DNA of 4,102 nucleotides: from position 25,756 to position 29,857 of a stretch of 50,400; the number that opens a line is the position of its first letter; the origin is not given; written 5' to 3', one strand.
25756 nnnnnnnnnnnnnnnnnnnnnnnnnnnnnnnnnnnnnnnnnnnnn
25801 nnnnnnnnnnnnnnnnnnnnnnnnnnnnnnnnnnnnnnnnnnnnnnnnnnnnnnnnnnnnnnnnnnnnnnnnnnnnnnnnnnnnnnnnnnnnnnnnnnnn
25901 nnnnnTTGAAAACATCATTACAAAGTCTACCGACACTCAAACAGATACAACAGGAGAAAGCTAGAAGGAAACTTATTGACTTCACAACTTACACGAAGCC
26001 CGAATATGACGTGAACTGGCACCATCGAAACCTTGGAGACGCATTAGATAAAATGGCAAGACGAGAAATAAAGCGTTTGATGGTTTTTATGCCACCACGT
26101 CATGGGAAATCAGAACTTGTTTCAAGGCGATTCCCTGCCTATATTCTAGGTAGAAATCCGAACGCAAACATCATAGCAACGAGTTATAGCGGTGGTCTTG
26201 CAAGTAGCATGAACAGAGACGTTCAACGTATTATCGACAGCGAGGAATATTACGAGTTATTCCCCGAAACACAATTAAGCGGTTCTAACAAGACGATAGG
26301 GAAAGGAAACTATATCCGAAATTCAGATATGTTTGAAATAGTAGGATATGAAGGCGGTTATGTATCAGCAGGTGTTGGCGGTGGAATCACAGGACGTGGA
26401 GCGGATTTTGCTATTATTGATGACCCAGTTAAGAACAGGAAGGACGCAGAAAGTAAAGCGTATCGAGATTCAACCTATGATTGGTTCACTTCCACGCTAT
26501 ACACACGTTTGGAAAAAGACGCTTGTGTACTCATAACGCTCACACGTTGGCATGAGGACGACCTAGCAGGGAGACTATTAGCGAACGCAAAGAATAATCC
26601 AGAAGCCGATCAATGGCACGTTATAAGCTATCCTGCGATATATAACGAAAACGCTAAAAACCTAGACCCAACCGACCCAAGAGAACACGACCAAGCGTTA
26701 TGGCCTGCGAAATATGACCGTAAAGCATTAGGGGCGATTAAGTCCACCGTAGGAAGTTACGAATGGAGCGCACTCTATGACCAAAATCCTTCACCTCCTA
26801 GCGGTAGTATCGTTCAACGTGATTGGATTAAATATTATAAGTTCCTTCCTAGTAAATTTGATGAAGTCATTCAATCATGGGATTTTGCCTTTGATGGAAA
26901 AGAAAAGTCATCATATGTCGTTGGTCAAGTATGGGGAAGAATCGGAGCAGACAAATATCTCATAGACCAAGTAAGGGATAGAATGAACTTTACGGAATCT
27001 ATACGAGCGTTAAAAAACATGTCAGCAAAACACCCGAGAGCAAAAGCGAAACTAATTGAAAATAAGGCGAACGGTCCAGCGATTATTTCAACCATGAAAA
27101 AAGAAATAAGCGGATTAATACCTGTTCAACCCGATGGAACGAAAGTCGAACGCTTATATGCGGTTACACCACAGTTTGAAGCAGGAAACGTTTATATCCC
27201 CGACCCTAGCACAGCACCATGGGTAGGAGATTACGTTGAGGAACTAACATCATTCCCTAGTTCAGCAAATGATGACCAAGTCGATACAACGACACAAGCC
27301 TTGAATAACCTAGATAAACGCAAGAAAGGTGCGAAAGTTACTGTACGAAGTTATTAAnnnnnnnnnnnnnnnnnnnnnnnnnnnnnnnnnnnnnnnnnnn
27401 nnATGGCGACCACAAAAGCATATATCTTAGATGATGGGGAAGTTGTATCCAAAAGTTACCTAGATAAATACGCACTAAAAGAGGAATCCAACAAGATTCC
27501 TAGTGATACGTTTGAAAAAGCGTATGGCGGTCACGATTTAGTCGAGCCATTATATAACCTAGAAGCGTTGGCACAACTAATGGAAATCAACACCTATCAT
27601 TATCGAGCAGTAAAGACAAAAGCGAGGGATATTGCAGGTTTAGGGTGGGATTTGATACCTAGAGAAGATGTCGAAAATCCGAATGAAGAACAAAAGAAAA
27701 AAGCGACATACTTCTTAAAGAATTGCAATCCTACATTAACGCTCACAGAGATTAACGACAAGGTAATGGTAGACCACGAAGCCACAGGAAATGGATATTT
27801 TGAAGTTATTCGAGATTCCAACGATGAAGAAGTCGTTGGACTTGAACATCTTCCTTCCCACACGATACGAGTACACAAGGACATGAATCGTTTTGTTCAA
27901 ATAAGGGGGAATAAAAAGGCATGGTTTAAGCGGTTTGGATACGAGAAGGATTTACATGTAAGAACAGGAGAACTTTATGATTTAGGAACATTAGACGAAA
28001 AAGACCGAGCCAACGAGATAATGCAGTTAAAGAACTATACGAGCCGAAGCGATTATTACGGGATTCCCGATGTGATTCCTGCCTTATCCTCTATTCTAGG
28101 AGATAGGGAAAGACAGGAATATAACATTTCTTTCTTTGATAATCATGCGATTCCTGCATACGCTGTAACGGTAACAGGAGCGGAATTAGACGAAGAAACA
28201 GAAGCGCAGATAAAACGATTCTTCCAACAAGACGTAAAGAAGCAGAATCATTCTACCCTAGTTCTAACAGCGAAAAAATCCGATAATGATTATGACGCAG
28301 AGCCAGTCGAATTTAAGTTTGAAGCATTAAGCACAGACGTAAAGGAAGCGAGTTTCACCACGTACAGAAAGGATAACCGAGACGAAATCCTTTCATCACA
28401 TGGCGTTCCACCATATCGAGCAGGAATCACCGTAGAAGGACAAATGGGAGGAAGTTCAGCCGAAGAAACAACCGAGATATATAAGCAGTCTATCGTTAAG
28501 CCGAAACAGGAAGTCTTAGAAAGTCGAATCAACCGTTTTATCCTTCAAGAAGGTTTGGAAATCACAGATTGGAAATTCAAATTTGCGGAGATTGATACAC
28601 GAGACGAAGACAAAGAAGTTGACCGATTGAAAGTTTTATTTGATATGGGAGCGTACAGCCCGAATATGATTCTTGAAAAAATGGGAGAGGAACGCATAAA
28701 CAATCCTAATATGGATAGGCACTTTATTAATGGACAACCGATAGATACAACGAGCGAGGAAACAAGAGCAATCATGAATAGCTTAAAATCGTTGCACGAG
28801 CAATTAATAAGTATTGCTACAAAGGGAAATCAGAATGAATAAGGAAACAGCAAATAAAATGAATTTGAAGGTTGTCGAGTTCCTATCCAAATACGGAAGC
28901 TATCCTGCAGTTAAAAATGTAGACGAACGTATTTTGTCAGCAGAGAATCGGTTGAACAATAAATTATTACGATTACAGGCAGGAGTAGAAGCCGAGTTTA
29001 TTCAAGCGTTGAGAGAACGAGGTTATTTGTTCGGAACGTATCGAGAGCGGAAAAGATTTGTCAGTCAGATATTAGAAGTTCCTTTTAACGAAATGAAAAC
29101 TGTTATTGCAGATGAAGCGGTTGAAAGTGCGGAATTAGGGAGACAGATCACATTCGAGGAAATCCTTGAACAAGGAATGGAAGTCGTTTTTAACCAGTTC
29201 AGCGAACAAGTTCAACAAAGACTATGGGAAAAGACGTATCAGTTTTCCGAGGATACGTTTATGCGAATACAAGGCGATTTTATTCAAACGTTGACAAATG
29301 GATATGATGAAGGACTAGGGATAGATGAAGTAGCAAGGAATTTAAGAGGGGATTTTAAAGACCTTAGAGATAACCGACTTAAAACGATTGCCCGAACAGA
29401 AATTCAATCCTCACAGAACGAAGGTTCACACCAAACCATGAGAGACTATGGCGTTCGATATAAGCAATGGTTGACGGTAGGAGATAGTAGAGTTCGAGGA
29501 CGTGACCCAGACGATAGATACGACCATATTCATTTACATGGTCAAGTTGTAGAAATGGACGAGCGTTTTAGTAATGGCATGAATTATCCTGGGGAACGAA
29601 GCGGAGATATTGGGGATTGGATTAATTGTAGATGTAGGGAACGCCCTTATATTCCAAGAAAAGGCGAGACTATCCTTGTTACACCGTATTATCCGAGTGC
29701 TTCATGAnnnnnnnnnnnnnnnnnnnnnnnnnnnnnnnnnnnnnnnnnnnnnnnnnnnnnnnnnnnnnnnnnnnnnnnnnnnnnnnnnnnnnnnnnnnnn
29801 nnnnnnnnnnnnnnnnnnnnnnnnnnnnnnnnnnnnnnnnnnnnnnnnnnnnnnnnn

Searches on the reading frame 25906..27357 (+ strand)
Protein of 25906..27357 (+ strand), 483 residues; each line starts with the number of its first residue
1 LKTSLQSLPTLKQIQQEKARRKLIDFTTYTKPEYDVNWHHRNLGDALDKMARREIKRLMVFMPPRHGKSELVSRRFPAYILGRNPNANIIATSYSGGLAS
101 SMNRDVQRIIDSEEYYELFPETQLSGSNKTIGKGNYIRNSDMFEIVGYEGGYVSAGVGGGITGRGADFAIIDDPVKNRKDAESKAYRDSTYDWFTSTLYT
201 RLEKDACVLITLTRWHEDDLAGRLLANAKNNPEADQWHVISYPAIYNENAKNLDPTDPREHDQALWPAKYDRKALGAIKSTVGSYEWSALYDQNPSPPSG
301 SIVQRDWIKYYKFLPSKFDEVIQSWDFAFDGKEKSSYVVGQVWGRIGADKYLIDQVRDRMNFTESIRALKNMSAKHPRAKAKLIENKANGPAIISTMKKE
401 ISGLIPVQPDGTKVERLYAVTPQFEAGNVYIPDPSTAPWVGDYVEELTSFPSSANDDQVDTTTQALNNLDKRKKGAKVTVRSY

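Call 9: search_protein_families(library=pfam, proteins=[window:25906-27357:+], max_evalue=0.01)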
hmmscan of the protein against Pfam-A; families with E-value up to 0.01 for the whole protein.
window:25906-27357:+ (483 aa): 2 families
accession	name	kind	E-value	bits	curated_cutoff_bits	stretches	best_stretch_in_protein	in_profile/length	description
PF03237.21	Terminase_6N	-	1.6e-15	57.8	22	1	62-258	4-180/215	Terminase large subunit, T4likevirus-type, N-terminal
PF17289.8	Terminase_6C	-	8.7e-12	45.7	22.6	1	324-468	2-154/155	Terminase RNaseH-like domain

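Call 75: search_dna_similar(query=window:25906-27357:+, collection=phages, mode=protein, max_rows=15)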
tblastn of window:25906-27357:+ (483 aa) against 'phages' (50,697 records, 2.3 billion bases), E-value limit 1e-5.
Records with a match: 2613; places in all: 2646; records where one place covers at least 80% of the query: 1390.
Best place of each record, by identity: <60% 2613.
By first word of the organism name: Mycobacterium 479; Klebsiella 439; Escherichia 334; Microbacterium 273; Gordonia 167; Vibrio 72; Acinetobacter 51; Bacteriophage 48; Brucella 41; Lactococcus 40; and 97 more.
By host as written in the record: Mycobacterium smegmatis mc2 155 338; - 229; Klebsiella pneumoniae 194; Gordonia terrae 3612 129; Microbacterium foliorum NRRL B-24224 SEA 111; Microbacterium foliorum NRRL B-24224 104; Escherichia coli 93; Mycobacterium smegmatis mc#155 80; and 519 more.
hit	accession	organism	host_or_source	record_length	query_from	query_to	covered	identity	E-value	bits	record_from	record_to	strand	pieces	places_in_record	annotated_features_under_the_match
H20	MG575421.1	Proteus phage vB_PmiP_RS51pmB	Proteus mirabilis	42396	1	478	99%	43.7%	2e-115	379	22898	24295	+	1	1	large subunit terminase | hypothetical protein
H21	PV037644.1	Bacillus phage vB_BcM_CUBc25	Bacillus cereus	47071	1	467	97%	44.2%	9e-107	354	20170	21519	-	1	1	terminase large subunit | hypothetical protein (x2)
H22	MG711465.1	Faecalibacterium phage FP_Brigit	Faecalibacterium prausnitzii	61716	6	465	95%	44.3%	7e-112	369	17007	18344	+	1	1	terminase large subunit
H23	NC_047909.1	Faecalibacterium phage FP_Brigit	Faecalibacterium prausnitzii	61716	6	465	95%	44.3%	7e-112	369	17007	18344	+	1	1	terminase large subunit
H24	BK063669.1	Caudoviricetes sp. vir524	Methanomicrobiales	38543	12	480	97%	43.3%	8e-105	348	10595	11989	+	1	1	terminase large subunit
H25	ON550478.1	Staphylococcus phage Sazerac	Staphylococcus epidermidis LM1680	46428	11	480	97%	41.9%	1e-94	319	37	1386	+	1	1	putative terminase large subunit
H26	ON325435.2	Staphylococcus phage CUB-EPI_14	Staphylococcus epidermidis SE14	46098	11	480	97%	41.7%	5e-94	317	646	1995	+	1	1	terminase large subunit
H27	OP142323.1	Staphylococcus phage Lacachita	Staphylococcus epidermidis 1457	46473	11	480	97%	41.7%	7e-94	317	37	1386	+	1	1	terminase large subunit | terminator (x3)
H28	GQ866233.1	Aggregatibacter phage S1249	Aggregatibacter actinomycetemcomitans ...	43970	11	469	95%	42.7%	6e-94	317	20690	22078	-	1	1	putative terminase large subunit TerL | putative terminase small subunit TerS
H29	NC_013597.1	Aggregatibacter phage S1249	Aggregatibacter actinomycetemcomitans ...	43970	11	469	95%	42.7%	6e-94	317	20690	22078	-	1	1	terminase large subunit | terminase small subunit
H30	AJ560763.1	Haemophilus phage Aaphi23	Actinobacillus actinomycetemcomitans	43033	11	469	95%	42.5%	4e-93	315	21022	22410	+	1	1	terL: putative terminase large subunit TerL | terS: putative terminase small subunit TerS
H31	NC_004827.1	Haemophilus phage Aaphi23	Actinobacillus actinomycetemcomitans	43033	11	469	95%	42.5%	4e-93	315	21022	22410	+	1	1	terL: terminase large subunit | terS: terminase small subunit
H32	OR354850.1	Staphylococcus phage S-CoN_Ph27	Staphylococcus sp.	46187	11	459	93%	42.6%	2e-70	313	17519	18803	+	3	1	terminase large subunit | hypothetical protein (x2)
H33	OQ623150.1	Staphylococcus phage Southeast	Staphylococcus epidermidis LM1680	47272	11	459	93%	42.4%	2e-90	307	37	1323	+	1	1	terminase large subunit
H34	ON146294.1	Stenotrophomonas phage B2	Stenotrophomonas sp.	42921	23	475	94%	41.6%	5e-102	340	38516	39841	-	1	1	large subunit terminase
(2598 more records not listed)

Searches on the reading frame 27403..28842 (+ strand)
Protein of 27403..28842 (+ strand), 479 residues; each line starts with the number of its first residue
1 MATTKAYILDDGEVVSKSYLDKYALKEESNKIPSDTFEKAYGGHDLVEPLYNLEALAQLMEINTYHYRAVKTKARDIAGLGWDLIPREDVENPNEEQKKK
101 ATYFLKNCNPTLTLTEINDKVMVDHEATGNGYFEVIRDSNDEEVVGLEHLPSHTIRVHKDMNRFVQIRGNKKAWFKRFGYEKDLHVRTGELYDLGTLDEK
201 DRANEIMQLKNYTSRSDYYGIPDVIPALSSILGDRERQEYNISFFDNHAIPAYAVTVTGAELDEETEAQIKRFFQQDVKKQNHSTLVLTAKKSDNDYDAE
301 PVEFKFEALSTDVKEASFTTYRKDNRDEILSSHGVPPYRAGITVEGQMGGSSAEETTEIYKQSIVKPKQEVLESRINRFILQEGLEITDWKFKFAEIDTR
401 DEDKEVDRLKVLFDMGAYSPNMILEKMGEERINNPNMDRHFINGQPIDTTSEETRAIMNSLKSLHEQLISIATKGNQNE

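Call 9: search_protein_families(library=pfam, proteins=[window:27403-28842:+], max_evalue=0.01)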
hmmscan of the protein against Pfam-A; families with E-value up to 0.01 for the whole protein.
window:27403-28842:+ (479 aa): 2 families
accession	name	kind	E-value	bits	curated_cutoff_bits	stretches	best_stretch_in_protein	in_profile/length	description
PF04860.17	Phage_portal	-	2.2e-37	129.4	39.1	1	67-427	4-320/321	Phage portal protein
PF06074.18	Portal_Mu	-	6.1e-05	22.9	23.9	0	345-426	246-333/336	Portal protein of Mu bacteriophage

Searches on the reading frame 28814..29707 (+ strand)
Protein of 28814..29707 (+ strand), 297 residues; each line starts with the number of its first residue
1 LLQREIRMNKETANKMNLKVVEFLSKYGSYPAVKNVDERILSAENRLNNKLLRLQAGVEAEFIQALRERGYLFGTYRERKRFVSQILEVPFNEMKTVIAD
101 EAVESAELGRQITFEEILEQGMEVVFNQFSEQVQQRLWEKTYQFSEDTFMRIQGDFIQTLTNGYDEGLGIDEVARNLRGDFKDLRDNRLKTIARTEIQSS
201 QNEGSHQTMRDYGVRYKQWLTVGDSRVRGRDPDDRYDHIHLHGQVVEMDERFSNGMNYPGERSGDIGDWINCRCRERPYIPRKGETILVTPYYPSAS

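Call 9: search_protein_families(library=pfam, proteins=[window:28814-29707:+], max_evalue=0.01)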
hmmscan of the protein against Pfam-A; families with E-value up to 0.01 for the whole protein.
window:28814-29707:+ (297 aa): 1 family
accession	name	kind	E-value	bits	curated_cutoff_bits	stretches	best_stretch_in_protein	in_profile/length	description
PF04233.19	Phage_Mu_F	-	1.8e-13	51.6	29.6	1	159-275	6-110/112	Phage Mu protein F like protein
